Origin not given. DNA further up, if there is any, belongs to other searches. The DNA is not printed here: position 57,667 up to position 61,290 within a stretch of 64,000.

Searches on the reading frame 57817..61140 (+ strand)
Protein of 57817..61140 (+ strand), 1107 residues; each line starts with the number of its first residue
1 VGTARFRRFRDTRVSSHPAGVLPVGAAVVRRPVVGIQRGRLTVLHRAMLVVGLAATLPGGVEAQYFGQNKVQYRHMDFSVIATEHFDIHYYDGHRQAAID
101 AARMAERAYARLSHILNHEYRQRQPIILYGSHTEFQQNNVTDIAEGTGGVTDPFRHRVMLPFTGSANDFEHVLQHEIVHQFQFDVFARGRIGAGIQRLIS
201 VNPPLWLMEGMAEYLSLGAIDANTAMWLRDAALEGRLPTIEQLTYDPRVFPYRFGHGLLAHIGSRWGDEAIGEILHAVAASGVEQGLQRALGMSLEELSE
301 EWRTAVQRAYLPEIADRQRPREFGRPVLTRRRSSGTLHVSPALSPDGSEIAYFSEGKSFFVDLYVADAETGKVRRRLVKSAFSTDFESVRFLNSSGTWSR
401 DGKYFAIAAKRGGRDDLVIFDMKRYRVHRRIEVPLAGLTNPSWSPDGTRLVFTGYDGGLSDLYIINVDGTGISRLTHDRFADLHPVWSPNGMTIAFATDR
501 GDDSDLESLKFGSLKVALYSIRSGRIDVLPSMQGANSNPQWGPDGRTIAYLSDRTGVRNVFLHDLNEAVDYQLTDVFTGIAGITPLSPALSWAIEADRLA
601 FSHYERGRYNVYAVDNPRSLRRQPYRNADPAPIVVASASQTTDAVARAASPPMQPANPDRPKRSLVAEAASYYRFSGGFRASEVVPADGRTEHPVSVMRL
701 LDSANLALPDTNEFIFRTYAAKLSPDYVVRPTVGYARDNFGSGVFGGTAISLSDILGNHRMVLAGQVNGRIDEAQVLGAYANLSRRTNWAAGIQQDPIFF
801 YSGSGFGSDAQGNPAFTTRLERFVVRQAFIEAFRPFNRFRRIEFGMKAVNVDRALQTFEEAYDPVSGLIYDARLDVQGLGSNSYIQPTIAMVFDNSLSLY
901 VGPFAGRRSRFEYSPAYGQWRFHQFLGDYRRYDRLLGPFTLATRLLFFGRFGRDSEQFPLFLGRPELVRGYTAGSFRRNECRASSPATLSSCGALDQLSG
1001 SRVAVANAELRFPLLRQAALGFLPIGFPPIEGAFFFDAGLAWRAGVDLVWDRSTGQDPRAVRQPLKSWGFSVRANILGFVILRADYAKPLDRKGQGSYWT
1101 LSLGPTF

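Call 51: search_protein_families(library=pfam, proteins=[window:57817-61140:+], max_evalue=0.001)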
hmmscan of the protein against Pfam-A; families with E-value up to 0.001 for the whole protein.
window:57817-61140:+ (1107 aa): 4 families
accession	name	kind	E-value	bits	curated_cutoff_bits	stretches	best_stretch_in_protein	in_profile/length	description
PF07676.18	PD40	-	7.3e-22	77.2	20.9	2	439-464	12-38/38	WD40-like Beta Propeller Repeat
PF00930.27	DPPIV_N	-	1.3e-07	31.1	22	0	411-479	19-82/354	Dipeptidyl peptidase IV (DPP IV) N-terminal region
PF25174.1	Beta-prop_THOC3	-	1.4e-05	24.7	305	0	394-458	92-152/272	THOC3 beta-propeller domain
PF04450.18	BSP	-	0.0002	21.7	23.8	1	167-231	100-149/207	Peptidase of plants and bacteria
